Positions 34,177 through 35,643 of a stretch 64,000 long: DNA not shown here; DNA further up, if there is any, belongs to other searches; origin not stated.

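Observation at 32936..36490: Minus-strand, G+C-richer four-gene block: two 2OG-Fe(II) oxygenase-like genes, a chorismatase-like gene and an ELM1-like gene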

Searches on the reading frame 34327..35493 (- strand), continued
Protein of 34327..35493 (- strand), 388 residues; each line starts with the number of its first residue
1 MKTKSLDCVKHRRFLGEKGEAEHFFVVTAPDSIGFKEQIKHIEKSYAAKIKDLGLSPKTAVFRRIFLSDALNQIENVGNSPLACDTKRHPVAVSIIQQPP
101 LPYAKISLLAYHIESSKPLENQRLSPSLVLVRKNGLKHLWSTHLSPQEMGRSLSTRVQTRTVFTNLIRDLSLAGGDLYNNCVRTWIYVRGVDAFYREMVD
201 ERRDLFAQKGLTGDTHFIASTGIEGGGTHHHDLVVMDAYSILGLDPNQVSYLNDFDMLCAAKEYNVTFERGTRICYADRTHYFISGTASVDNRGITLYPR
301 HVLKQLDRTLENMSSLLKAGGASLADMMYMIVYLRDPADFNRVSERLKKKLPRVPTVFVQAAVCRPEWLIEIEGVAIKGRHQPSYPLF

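Call 54: search_protein_families(library=pfam, proteins=[L071:5377-6048:+, L019:7483-7974:+, L019:4402-5406:+, L078:9729-11291:-, L049:3712-5250:+, L045:9161-10198:+, L078:2040-2726:-, L078:5766-6401:+, L078:5193-5549:-, L045:5323-6015:-], max_evalue=0.001)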
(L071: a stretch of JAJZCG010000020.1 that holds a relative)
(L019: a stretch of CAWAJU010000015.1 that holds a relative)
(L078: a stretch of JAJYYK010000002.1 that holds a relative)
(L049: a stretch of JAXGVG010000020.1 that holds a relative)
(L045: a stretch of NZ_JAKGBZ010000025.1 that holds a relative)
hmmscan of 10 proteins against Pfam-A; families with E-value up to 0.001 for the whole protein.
L071:5377-6048:+ (223 aa): 1 family
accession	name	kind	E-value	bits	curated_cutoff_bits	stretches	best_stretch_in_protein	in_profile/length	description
PF02036.22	SCP2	-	1.5e-08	35.3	21.3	1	45-134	14-101/101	SCP-2 sterol transfer family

L019:7483-7974:+ (163 aa): 2 families
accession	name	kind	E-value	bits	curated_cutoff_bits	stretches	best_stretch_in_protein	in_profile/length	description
PF02036.22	SCP2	-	1.1e-16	61.5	21.3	1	57-138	17-101/101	SCP-2 sterol transfer family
PF07398.16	MDMPI_C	-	6.3e-07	30.5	29.5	1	69-129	31-87/90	MDMPI C-terminal domain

L019:4402-5406:+ (334 aa): 2 families
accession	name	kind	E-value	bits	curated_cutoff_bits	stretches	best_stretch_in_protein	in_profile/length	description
PF16199.10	Radical_SAM_C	-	5.2e-28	97.4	31.9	1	230-313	1-84/85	Radical_SAM C-terminal domain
PF04055.27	Radical_SAM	-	2.4e-17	64.1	29.5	1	44-224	10-165/166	Radical SAM superfamily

L078:9729-11291:- (520 aa): 3 families
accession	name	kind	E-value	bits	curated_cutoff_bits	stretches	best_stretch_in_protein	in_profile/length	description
PF21948.1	LplA-B_cat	-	1.5e-34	120.2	27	1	16-212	3-198/200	Lipoyl protein ligase A/B catalytic domain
PF01976.22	DUF116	-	9.2e-08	32.1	25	1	371-480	34-143/155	Protein of unknown function DUF116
PF03099.24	BPL_LplA_LipB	-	1.1e-05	25.8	21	1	55-161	12-132/133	Biotin/lipoate A/B protein ligase family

L049:3712-5250:+ (512 aa): 3 families
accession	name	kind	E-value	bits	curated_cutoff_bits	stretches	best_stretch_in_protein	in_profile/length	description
PF08376.15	NIT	-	3.4e-22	80.4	24.9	1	14-243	5-238/239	Nitrate and nitrite sensing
PF00027.35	cNMP_binding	-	1.9e-14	53.8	27.5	1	296-377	3-84/89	Cyclic nucleotide-binding domain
PF13545.12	HTH_Crp_2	-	4.1e-10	39.9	27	1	414-483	1-69/70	Crp-like helix-turn-helix domain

L045:9161-10198:+ (345 aa): 1 family
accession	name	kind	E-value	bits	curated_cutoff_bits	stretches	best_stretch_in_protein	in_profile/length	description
PF01680.23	SOR_SNZ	-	2.1e-107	358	27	1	51-255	3-207/207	SOR/SNZ family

L078:2040-2726:- (228 aa): 2 families
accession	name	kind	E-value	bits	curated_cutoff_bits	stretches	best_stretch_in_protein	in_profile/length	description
PF04055.27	Radical_SAM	-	1.9e-20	74.2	29.5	1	23-160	2-149/166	Radical SAM superfamily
PF13353.11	Fer4_12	-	9e-08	32.9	22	1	21-127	8-119/137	4Fe-4S single cluster domain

L078:5766-6401:+ (211 aa): 9 families
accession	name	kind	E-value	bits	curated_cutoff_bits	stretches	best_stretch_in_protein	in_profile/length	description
PF08241.18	Methyltransf_11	-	1.6e-20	74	21.2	1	39-124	1-88/95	Methyltransferase domain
PF13649.12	Methyltransf_25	-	6.2e-20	72.1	27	1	38-124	1-94/97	Methyltransferase domain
PF13847.12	Methyltransf_31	-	1.7e-14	54.2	27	1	33-129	2-109/145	Methyltransferase domain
PF01209.24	Ubie_methyltran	-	2.7e-09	37.2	20.1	1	28-124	41-144/233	ubiE/COQ5 methyltransferase family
PF08242.18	Methyltransf_12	-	8.3e-09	36.5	30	1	39-113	1-82/98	Methyltransferase domain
PF07021.18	MetW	-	1.3e-07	31.9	21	1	33-157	12-141/193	Methionine biosynthesis protein MetW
PF13489.12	Methyltransf_23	-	1.9e-07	31.4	27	1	29-111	15-96/164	Methyltransferase domain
PF05401.17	NodS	-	0.00011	22.6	24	1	33-112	42-122/201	Nodulation protein S (NodS)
PF08003.17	Methyltransf_9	-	0.00069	19.1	23.8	1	17-66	98-148/315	Protein of unknown function (DUF1698)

L078:5193-5549:- (118 aa): 1 family
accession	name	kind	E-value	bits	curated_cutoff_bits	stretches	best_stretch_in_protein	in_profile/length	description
PF02635.20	DsrE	-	8.5e-18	65.1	22.7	1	1-118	1-116/116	DsrE/DsrF-like family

L045:5323-6015:- (230 aa): 0 families

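Call 56: search_protein_families(library=padloc, proteins=[window:34327-35493:-], max_evalue=0.01)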
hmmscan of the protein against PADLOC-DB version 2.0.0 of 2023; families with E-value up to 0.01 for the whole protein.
window:34327-35493:- (388 aa): 1 family
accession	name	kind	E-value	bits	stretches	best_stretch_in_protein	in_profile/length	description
PDLC04030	PD-T4-2_B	-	0.0082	13.5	0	280-376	192-291/294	-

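Call 85: search_dna_similar(query=window:34327-35493:-, collection=plasmids, mode=protein, max_evalue=1e-20, max_rows=30)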
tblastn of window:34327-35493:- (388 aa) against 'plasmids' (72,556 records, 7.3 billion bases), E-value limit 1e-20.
Records with a match: 7; places in all: 10; records where one place covers at least 80% of the query: 7.
Best place of each record, by identity: <60% 7.
By first word of the organism name: Acidiphilium 2; Acidithiobacillus 1; Phocaeicola 1; Parabacteroides 1; Bacteroides 1; Deltaproteobacteria 1.
By predicted mobility (MOB-suite, as given by PLSDB): non-mobilizable 5; conjugative 1; mobilizable 1.
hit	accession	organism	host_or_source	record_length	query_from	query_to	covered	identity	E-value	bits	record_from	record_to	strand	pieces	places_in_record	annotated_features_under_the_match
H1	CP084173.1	Acidithiobacillus ferrooxidans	cell culture,River sediment polluted by ...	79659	5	388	99%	51.4%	1e-128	414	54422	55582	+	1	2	hypothetical protein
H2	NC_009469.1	Acidiphilium cryptum JF-5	-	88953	5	388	99%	51.4%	1e-128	414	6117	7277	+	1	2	Rid family hydrolase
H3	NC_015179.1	Acidiphilium multivorum AIU301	-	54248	5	384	98%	51.4%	6e-127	409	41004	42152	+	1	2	Rid family hydrolase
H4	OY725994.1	Phocaeicola massiliensis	-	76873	9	388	98%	38.2%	8e-73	254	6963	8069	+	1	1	record has no annotation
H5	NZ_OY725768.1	Parabacteroides distasonis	-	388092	9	387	98%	38.2%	4e-72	252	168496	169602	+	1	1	Rid family hydrolase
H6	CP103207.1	Bacteroides xylanisolvens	Homo sapiens,cell culture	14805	1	385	98%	37.1%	3e-58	251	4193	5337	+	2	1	none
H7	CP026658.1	Deltaproteobacteria bacterium Smac51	cockroach,pure culture,hindgut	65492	21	376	92%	32.0%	5e-55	202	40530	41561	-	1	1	hypothetical protein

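Call 86: get_annotated_region(hit=H2, flank=9000)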
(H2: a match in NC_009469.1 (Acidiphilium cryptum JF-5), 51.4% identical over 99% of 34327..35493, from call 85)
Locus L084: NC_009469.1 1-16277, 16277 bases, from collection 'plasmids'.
description: Acidiphilium cryptum JF-5 plasmid pACRY03, complete sequence
organism: Acidiphilium cryptum JF-5 (NCBI taxid 349163)
taxonomy: Bacteria; Pseudomonadota; Alphaproteobacteria; Rhodospirillales; Acetobacteraceae; Acidiphilium; Acidiphilium cryptum; Acidiphilium cryptum JF-5
host: -; source: -; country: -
typing (MOB-suite, as given by PLSDB): conjugative; replicon rep_cluster_296; relaxase MOBF; mating-pair formation MPF_T
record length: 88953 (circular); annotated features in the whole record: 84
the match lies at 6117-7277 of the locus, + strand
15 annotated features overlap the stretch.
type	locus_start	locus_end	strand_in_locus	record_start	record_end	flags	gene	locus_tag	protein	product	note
CDS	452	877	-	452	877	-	-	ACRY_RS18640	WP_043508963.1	c-type cytochrome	-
CDS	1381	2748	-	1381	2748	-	-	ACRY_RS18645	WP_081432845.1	hypothetical protein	-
CDS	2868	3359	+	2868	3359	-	-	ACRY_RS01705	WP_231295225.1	transposase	GO:0006313 - DNA transposition [Evidence IEA]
CDS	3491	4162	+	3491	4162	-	-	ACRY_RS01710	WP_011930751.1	SCP2 sterol-binding domain-containing protein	-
CDS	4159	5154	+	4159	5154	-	-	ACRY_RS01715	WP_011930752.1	peptidase U32 family protein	-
CDS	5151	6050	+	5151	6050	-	-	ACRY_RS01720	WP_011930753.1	U32 family peptidase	GO:0006744 - ubiquinone biosynthetic process [Evidence IEA]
CDS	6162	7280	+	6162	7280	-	-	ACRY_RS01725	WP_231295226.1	Rid family hydrolase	-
CDS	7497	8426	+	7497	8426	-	pdxS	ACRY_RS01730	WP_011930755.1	pyridoxal 5'-phosphate synthase lyase subunit PdxS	GO:0042823 - pyridoxal phosphate biosynthetic process [Evidence IEA]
CDS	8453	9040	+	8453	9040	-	pdxT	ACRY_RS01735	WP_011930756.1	pyridoxal 5'-phosphate synthase glutaminase subunit PdxT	GO:0042823 - pyridoxal phosphate biosynthetic process [Evidence IEA]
CDS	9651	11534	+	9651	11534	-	-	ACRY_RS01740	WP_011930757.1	ribonucleoside triphosphate reductase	GO:0006260 - DNA replication [Evidence IEA]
CDS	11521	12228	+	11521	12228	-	-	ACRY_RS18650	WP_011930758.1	anaerobic ribonucleoside-triphosphate reductase activating protein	GO:0009265 - 2'-deoxyribonucleotide biosynthetic process [Evidence IEA]; GO:0051353 - positive regulation of ...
CDS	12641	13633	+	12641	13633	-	-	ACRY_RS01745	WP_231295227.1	ISAs1 family transposase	-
CDS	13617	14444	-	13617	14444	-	-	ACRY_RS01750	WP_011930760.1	IS5 family transposase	-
CDS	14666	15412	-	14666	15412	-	istB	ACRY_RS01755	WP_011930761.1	IS21-like element helper ATPase IstB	-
CDS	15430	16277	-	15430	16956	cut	istA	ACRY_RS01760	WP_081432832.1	IS21 family transposase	-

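Call 87: get_annotated_region(hit=H5, flank=9000)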
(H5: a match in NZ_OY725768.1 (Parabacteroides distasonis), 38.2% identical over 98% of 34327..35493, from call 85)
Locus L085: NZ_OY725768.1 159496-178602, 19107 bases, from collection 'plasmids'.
description: Parabacteroides distasonis strain Parabacteroides distasonis TSDC17.2-1.1 plasmid 23, complete sequence
organism: Parabacteroides distasonis (NCBI taxid 823)
taxonomy: Bacteria; Bacteroidota; Bacteroidia; Bacteroidales; Tannerellaceae; Parabacteroides; Parabacteroides distasonis
host: -; source: -; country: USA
typing (MOB-suite, as given by PLSDB): non-mobilizable
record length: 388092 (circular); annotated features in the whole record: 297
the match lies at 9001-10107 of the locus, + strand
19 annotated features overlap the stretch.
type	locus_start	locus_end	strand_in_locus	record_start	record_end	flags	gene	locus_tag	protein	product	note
CDS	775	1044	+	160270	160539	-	-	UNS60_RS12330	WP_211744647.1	hypothetical protein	-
CDS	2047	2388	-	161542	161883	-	-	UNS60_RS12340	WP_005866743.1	type II toxin-antitoxin system HicB family antitoxin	-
CDS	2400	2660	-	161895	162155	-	-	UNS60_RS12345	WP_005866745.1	type II toxin-antitoxin system HicA family toxin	-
CDS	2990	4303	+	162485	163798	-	-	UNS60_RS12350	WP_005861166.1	porin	-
CDS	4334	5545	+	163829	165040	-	-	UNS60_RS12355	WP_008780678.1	imelysin family protein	-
CDS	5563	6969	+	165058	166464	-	-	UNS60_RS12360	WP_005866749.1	di-heme oxidoredictase family protein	-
CDS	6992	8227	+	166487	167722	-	-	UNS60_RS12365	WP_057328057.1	porin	-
CDS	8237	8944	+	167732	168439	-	-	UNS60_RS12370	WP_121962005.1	hypothetical protein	-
CDS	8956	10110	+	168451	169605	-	-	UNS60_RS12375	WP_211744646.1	Rid family hydrolase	-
CDS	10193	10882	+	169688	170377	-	-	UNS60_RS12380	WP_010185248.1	hemerythrin domain-containing protein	-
CDS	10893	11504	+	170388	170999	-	-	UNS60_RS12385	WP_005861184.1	response regulator transcription factor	GO:0000160 - phosphorelay signal transduction system [Evidence IEA]; GO:0006355 - regulation of DNA-templated ...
CDS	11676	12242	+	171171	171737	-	-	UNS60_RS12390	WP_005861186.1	DUF3575 domain-containing protein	-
CDS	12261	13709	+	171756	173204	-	-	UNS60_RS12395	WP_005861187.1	DUF3868 domain-containing protein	-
CDS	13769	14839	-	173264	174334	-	-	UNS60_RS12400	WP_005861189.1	nitronate monooxygenase family protein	-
CDS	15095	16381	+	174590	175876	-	-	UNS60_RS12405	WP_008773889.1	hypothetical protein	-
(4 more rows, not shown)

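Call 99: find_encoding_contigs(protein=P0107, flank=10000, max_places=2)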
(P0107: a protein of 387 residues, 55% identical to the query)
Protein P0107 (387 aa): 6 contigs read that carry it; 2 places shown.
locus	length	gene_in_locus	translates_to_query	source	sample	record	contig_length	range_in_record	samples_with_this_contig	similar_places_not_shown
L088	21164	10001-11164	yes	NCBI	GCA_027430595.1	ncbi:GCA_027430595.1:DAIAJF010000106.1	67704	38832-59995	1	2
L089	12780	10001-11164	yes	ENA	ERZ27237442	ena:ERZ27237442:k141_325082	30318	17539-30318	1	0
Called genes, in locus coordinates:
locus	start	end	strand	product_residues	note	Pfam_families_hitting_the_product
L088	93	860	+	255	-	PF18312:ScsC_N, PF13098:Thioredoxin_2 (faint), PF13462:Thioredoxin_4, PF01323:DSBA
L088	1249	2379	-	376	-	PF00278:Orn_DAP_Arg_deC, PF02784:Orn_Arg_deC_N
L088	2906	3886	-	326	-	PF02597:ThiS, PF05690:ThiG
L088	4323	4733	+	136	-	PF01220:DHquinase_II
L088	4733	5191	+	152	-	PF00364:Biotin_lipoyl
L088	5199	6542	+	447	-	PF00289:Biotin_carb_N, PF02222:ATP-grasp, PF02786:CPSase_L_D2, PF07478:Dala_Dala_lig_C, PF02785:Biotin_carb_C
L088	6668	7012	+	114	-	PF01187:MIF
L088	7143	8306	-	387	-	-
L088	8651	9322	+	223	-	PF13640:2OG-FeII_Oxy_3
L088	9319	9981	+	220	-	-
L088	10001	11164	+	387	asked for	PF01042:Ribonuc_L-PSP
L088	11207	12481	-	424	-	PF07690:MFS_1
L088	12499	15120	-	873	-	PF04879:Molybdop_Fe4S4, PF00384:Molybdopterin, PF01568:Molydop_binding, PF04324:Fer2_BFD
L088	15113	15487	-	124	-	PF00355:Rieske, PF13806:Rieske_2, PF22543:Rieske_4 (faint)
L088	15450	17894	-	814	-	PF01266:DAO (faint), PF07992:Pyr_redox_2, PF00070:Pyr_redox, PF18267:Rubredoxin_C, PF04324:Fer2_BFD, PF03460:NIR_SIR_ferr, PF01077:NIR_SIR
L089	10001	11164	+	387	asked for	PF01042:Ribonuc_L-PSP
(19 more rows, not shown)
